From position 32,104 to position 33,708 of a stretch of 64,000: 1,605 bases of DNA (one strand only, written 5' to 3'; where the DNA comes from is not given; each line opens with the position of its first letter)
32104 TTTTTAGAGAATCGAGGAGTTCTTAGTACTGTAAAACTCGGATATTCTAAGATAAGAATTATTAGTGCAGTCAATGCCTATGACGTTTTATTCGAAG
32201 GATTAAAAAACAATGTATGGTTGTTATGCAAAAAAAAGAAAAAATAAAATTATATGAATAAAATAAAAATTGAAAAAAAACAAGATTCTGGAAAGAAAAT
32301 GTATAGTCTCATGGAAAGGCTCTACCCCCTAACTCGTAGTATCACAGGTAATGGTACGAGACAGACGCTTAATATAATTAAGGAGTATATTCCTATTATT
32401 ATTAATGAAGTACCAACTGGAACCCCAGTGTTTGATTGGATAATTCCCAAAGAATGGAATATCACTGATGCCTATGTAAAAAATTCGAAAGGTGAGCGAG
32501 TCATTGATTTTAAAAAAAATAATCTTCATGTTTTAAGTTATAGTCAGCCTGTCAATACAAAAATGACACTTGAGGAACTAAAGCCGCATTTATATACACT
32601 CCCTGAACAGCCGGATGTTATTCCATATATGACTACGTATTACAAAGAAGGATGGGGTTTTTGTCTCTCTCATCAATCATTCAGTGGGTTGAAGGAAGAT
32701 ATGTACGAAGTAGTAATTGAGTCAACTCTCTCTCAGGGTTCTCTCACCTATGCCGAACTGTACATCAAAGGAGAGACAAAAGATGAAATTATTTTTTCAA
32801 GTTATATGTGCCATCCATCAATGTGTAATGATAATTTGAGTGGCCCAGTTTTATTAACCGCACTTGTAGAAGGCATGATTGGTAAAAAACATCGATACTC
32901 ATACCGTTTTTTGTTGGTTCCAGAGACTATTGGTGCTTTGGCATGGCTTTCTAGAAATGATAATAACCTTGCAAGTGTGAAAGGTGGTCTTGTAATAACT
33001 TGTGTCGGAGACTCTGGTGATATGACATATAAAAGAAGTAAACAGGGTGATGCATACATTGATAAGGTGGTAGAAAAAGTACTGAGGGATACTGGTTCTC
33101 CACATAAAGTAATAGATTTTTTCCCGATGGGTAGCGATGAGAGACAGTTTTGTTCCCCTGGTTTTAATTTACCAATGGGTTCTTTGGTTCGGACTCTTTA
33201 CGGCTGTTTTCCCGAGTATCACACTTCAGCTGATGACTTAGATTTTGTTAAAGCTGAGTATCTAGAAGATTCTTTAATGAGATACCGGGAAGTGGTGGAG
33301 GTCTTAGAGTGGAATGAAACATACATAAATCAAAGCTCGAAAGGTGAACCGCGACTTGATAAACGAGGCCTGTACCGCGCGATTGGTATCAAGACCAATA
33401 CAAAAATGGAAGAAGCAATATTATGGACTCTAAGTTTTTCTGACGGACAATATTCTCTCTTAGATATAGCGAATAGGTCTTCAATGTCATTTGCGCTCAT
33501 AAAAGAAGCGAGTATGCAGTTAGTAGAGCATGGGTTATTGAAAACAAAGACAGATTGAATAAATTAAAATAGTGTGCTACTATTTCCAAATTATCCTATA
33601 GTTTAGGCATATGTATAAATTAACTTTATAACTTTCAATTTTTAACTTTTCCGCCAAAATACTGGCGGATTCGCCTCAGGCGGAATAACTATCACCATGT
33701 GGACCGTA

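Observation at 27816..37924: ACP-dependent acyl-building module fused to a pseudaminic-acid-like pathway, syntenic with the C. jejuni Cj1293-Cj1302 locus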

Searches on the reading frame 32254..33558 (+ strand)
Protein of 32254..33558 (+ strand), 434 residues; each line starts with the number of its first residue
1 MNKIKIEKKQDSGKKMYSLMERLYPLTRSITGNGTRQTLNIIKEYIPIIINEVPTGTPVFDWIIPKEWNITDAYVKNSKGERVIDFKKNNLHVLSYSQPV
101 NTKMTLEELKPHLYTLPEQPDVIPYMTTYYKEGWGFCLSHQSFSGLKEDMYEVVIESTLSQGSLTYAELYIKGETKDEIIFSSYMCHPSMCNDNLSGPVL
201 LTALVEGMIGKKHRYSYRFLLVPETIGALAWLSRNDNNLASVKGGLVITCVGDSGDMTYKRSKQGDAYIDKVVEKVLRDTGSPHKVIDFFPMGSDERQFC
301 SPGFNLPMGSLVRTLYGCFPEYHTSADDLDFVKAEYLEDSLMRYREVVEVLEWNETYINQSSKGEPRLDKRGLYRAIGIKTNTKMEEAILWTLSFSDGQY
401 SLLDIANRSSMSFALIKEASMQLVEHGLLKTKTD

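Call 3: search_protein_families(library=pfam, proteins=[window:32254-33558:+])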
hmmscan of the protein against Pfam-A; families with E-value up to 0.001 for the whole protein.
window:32254-33558:+ (434 aa): 3 families
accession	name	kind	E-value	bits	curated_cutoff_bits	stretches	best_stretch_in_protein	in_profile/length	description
PF16254.10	DUF4910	-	1.9e-107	358.2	26.6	1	17-354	1-247/247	Domain of unknown function (DUF4910)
PF09940.16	DUF2172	-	1.4e-39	134.8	27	1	67-158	1-92/92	Domain of unknown function (DUF2172)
PF16221.11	HTH_47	-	1.5e-20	73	27.1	1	356-430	2-77/78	winged helix-turn-helix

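Call 5: search_protein_families(library=ncbifam, proteins=[window:32254-33558:+])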
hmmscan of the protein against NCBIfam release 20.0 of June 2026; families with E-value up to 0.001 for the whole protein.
window:32254-33558:+ (434 aa): 0 families

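Call 22: search_solved_structures(query=window:32254-33558:+, max_evalue=0.01)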
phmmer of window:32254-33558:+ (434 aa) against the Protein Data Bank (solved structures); distinct sequences matched with E-value up to 0.01: 1.
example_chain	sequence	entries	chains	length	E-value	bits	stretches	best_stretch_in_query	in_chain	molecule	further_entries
3k9t_A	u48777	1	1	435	1.9e-158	531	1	6-430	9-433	putative peptidase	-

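Call 25: find_homologous_proteins(query=window:32254-33558:+, max_evalue=1e-10)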
Query window:32254-33558:+ (434 aa): 8000 proteins with E <= 1e-10 among 8000 candidates; the best 120 are listed.
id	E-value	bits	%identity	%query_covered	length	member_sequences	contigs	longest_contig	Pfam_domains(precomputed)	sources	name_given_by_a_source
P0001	9.7e-295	995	100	100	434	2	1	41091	PF09940.17,PF16221.12,PF16254.11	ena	-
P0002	1.1e-189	649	65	99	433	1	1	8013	PF09940.17,PF16221.12,PF16254.11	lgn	-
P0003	6.7e-183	626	62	98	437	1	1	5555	PF09940.17,PF16221.12,PF16254.11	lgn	-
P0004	1.8e-181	622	62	98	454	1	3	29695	PF09940.17,PF16221.12,PF16254.11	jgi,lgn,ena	jgi:aminopeptidase-like protein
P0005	6.1e-181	620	64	96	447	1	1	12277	PF09940.17,PF16221.12,PF16254.11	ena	-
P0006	1.4e-180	619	62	99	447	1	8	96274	PF09940.17,PF16221.12,PF16254.11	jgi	-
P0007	2.2e-180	618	62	98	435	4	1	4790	PF09940.17,PF16221.12,PF16254.11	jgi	jgi:aminopeptidase-like protein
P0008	5.3e-180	617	62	99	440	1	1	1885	PF09940.17,PF16221.12,PF16254.11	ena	-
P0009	7.7e-180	616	61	98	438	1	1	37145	PF09940.17,PF16221.12,PF16254.11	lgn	-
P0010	8.8e-179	613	62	96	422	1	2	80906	PF09940.17,PF16221.12,PF16254.11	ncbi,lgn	ncbi:MAG: DUF4910 domain-containing protein [Patescibacteria group bacterium]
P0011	1.1e-178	613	61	97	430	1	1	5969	PF09940.17,PF16221.12,PF16254.11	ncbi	-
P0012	5.5e-178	610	62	97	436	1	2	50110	PF09940.17,PF16221.12,PF16254.11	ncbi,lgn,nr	ncbi:DUF4910 domain-containing protein [bacterium]|nr:DUF4910 domain-containing protein [bacterium]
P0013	8.6e-178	610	62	96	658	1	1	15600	PF07021.19,PF13847.13,PF13489.13,PF13649.13,PF09940.17,PF16221.12,PF16254.11,PF08241.19,PF08242.19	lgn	-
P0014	2.0e-177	608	63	96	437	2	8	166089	PF09940.17,PF16221.12,PF16254.11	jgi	-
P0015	9.3e-177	606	62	96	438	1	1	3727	PF09940.17,PF16221.12,PF16254.11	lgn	-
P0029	3.3e-175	601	61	98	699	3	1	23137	PF09940.17,PF16221.12,PF02522.20,PF16254.11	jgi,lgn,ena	-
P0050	1.2e-172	593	62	96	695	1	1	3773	PF09940.17,PF16221.12,PF02522.20,PF16254.11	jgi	-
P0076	1.1e-170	586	58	99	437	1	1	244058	PF09940.17,PF16221.12,PF16254.11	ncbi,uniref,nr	ncbi:peptidase M28 [Candidatus Beckwithbacteria bacterium RBG_13_42_9]|uniref:Peptidase M28 n=1 Tax=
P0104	5.0e-169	581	59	97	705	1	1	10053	PF09940.17,PF16221.12,PF02522.20,PF16254.11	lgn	-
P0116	3.0e-168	578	58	99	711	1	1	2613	PF09940.17,PF16221.12,PF02522.20,PF16254.11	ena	-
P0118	4.1e-168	578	58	97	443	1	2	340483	PF09940.17,PF16221.12,PF16254.11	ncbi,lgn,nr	ncbi:MAG: DUF4910 domain-containing protein [Chloroflexi bacterium]|nr:DUF4910 domain-containing pro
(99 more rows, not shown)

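Call 56: find_encoding_contigs(protein=P0029, flank=10000, max_places=1)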
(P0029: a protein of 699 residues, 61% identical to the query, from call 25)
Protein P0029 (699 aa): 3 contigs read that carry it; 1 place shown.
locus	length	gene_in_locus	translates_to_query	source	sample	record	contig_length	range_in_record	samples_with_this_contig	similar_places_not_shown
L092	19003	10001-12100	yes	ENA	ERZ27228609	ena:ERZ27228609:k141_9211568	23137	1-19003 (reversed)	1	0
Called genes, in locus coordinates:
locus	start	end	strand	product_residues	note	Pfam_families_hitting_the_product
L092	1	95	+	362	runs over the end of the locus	PF03102:NeuB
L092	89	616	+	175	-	PF13302:Acetyltransf_3, PF13420:Acetyltransf_4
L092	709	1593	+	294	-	PF00248:Aldo_ket_red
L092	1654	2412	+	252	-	PF02348:CTP_transf_3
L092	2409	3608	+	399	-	PF01041:DegT_DnrJ_EryC1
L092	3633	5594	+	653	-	PF27859:LIC12162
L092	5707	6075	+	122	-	PF01648:ACPS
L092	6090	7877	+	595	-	PF12689:Acid_PPase (faint), PF21211:FkbH_N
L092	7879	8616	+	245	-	PF05711:TylF, PF13578:Methyltransf_24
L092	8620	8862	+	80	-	PF00550:PP-binding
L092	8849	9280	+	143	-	PF01575:MaoC_dehydratas, PF13452:FAS1_DH_region (weak)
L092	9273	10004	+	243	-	PF00106:adh_short, PF01370:Epimerase (weak), PF08659:KR (weak), PF23441:SDR (weak), PF13561:adh_short_C2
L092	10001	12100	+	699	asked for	PF02522:Antibiotic_NAT, PF16254:DUF4910, PF09940:DUF2172, PF16221:HTH_47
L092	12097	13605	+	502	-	PF02310:B12-binding, PF04055:Radical_SAM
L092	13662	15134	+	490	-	PF01943:Polysacc_synt, PF13440:Polysacc_synt_3, PF03023:MurJ, PF01554:MatE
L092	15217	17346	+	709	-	PF13489:Methyltransf_23 (weak), PF01209:Ubie_methyltran (faint), PF13649:Methyltransf_25, PF13847:Methyltransf_31, PF08241:Methyltransf_11, PF08242:Methyltransf_12 (faint)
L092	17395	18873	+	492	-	PF02310:B12-binding, PF04055:Radical_SAM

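Call 57: find_encoding_contigs(protein=P0076, flank=10000, max_places=1)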
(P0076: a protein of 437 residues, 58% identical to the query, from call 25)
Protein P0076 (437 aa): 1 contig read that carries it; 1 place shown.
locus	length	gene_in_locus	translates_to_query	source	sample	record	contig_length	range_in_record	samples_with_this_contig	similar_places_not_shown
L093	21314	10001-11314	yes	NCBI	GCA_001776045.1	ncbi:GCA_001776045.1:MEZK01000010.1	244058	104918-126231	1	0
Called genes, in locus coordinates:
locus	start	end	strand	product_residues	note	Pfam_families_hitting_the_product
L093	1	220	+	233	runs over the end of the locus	PF02348:CTP_transf_3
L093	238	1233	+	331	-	PF01408:GFO_IDH_MocA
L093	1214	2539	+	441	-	PF00155:Aminotran_1_2 (faint), PF01041:DegT_DnrJ_EryC1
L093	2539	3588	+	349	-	-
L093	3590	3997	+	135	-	PF01648:ACPS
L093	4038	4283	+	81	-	-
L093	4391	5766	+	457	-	PF00501:AMP-binding, PF13193:AMP-binding_C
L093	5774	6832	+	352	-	PF00465:Fe-ADH, PF13685:Fe-ADH_2, PF25137:ADH_Fe_C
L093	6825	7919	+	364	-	PF04443:LuxE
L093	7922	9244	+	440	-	PF05893:LuxC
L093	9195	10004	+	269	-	PF02522:Antibiotic_NAT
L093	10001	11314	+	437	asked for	PF16254:DUF4910, PF09940:DUF2172, PF16221:HTH_47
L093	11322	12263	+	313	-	PF13480:Acetyltransf_6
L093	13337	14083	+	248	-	PF01209:Ubie_methyltran, PF05401:NodS, PF06325:PrmA, PF13489:Methyltransf_23, PF13847:Methyltransf_31, PF08241:Methyltransf_11, PF08242:Methyltransf_12, PF13649:Methyltransf_25, +4 more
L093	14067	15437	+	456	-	-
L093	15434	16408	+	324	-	PF00288:GHMP_kinases_N, PF08544:GHMP_kinases_C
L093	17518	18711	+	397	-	PF00483:NTP_transferase, PF12804:NTP_transf_3 (weak), PF00702:Hydrolase, PF13419:HAD_2, PF08645:PNK3P, PF13242:Hydrolase_like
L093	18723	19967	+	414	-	PF08421:Methyltransf_13, PF13489:Methyltransf_23, PF08241:Methyltransf_11 (weak), PF08242:Methyltransf_12, PF08484:Methyltransf_14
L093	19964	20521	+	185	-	PF00908:dTDP_sugar_isom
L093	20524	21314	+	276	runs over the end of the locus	PF01073:3Beta_HSD (faint), PF01370:Epimerase, PF04321:RmlD_sub_bind, PF16363:GDP_Man_Dehyd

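Call 58: find_encoding_contigs(protein=P0118, flank=10000, max_places=1)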
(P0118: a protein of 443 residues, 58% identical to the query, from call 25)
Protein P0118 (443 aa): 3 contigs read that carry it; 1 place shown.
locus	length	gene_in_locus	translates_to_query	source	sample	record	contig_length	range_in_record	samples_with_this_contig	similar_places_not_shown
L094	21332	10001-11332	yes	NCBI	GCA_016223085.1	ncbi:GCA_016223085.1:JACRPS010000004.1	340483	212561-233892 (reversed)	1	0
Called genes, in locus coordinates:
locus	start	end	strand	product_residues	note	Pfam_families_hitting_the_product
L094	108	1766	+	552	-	PF13500:AAA_26 (faint), PF01656:CbiA, PF10609:ParA, PF13614:AAA_31 (weak)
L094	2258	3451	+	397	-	PF00155:Aminotran_1_2 (faint), PF01041:DegT_DnrJ_EryC1, PF01212:Beta_elim_lyase (weak), PF00266:Aminotran_5 (weak), PF01053:Cys_Met_Meta_PP (weak)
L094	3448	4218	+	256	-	PF02397:Bac_transf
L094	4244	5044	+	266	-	PF00483:NTP_transferase, PF12804:NTP_transf_3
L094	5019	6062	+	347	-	PF01073:3Beta_HSD, PF01370:Epimerase, PF04321:RmlD_sub_bind, PF16363:GDP_Man_Dehyd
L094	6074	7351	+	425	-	PF08421:Methyltransf_13, PF13489:Methyltransf_23, PF08241:Methyltransf_11 (weak), PF08242:Methyltransf_12, PF08484:Methyltransf_14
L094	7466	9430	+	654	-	-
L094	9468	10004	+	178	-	PF00908:dTDP_sugar_isom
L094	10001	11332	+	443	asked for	PF16254:DUF4910, PF09940:DUF2172, PF16221:HTH_47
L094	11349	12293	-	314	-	PF00535:Glycos_transf_2, PF13641:Glyco_tranf_2_3 (weak)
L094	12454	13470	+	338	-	PF00535:Glycos_transf_2, PF10111:Glyco_tranf_2_2, PF13641:Glyco_tranf_2_3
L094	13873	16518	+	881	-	PF01476:LysM, PF23457:LysM2_NFP (faint), PF23473:LysM3_LYK4_5 (faint), PF01476:LysM, PF13506:Glyco_transf_21, PF00535:Glycos_transf_2, PF13641:Glyco_tranf_2_3, PF13632:Glyco_trans_2_3, +1 more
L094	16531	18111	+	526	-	PF13231:PMT_2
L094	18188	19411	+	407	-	PF00704:Glyco_hydro_18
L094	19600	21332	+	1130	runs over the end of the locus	PF00069:Pkinase, PF07714:PK_Tyr_Ser-Thr, PF01636:APH (weak), PF13191:AAA_16, PF13424:TPR_12, PF17874:TPR_MalT (weak), PF13374:TPR_10 (weak), PF13424:TPR_12, +5 more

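Call 68: search_solved_structures(query=window:32254-33558:+, max_evalue=1e-10, show_alignments=1)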
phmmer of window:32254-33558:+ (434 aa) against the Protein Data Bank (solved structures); distinct sequences matched with E-value up to 1e-10: 1.
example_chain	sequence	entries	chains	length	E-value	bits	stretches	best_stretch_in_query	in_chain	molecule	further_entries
3k9t_A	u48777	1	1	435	1.9e-158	531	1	6-430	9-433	putative peptidase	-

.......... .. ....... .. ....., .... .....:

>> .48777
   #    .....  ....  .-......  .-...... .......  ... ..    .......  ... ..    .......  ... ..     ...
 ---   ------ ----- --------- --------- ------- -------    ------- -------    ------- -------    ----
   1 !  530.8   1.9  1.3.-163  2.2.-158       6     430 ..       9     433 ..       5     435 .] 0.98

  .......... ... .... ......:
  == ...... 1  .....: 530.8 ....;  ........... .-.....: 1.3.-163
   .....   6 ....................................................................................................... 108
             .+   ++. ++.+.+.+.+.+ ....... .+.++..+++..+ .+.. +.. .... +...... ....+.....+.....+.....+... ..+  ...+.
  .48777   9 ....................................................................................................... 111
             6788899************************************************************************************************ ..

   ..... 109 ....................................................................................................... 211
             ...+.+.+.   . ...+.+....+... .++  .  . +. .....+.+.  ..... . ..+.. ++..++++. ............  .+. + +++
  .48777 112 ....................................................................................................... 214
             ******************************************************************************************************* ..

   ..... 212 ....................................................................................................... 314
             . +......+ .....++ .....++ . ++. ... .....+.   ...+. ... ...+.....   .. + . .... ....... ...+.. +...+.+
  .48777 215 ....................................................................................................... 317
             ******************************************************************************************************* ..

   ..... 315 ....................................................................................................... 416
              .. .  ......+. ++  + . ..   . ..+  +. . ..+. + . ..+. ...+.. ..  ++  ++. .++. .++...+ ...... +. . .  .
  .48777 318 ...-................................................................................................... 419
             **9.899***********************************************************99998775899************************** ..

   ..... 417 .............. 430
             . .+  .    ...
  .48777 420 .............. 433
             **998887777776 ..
